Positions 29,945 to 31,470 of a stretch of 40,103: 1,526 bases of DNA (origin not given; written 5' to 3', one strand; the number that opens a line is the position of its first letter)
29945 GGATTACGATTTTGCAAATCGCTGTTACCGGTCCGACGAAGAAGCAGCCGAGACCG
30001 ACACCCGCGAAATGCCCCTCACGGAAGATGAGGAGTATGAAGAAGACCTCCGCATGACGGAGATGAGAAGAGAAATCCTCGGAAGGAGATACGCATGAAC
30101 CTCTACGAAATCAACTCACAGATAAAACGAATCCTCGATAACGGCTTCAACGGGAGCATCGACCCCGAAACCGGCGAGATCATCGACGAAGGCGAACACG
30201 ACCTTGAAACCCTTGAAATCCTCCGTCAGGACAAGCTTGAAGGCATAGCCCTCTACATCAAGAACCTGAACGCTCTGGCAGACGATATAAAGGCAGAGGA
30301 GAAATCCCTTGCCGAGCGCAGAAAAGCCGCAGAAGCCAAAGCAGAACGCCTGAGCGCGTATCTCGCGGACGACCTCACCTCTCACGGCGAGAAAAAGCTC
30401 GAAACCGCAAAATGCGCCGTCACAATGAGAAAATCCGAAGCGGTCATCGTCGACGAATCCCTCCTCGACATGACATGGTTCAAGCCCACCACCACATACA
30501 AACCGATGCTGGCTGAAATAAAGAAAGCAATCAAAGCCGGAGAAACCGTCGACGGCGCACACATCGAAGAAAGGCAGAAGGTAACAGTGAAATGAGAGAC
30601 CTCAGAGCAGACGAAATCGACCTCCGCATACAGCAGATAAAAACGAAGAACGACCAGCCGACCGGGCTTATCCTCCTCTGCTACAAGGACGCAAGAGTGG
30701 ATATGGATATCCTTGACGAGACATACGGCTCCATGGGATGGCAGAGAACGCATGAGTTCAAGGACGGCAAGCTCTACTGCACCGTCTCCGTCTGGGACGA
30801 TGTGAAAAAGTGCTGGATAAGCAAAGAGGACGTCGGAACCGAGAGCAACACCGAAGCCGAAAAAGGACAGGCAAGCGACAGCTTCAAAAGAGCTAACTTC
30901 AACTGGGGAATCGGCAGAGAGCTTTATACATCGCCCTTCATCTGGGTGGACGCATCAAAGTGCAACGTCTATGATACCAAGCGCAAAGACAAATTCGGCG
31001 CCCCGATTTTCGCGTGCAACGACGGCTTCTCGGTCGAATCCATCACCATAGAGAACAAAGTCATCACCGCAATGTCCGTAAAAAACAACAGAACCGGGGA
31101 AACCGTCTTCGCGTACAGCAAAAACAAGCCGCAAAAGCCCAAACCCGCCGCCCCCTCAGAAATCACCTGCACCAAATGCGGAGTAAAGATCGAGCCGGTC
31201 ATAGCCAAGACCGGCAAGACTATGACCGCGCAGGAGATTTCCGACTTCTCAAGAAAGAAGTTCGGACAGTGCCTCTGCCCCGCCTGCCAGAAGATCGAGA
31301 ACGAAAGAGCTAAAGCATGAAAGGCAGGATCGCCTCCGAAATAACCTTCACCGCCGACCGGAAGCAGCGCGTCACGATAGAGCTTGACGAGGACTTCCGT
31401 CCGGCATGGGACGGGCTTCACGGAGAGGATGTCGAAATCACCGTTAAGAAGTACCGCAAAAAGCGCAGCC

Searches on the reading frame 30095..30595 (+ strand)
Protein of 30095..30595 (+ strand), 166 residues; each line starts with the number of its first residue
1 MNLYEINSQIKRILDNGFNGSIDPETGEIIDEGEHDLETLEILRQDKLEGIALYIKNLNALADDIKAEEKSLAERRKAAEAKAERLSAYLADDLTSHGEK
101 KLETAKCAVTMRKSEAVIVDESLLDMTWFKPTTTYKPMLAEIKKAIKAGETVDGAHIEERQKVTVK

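Call 7: search_protein_families(library=pfam, proteins=[window:30095-30595:+], max_evalue=0.01)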
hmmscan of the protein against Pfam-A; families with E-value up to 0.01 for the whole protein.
window:30095-30595:+ (166 aa): 1 family
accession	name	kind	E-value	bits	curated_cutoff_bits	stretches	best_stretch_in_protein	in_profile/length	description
PF05565.16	Sipho_Gp157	-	4e-36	124.9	28.6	1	2-166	1-162/162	Siphovirus Gp157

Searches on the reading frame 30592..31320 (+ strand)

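Call 7: search_protein_families(library=pfam, proteins=[window:30592-31320:+], max_evalue=0.01)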
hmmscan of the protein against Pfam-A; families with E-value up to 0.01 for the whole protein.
window:30592-31320:+ (242 aa): 1 family
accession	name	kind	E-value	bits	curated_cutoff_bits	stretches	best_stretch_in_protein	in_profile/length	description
PF04098.21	Rad52_Rad22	-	1.7e-05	25.3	20.3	1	75-121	96-144/153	Rad52/22 family double-strand break repair protein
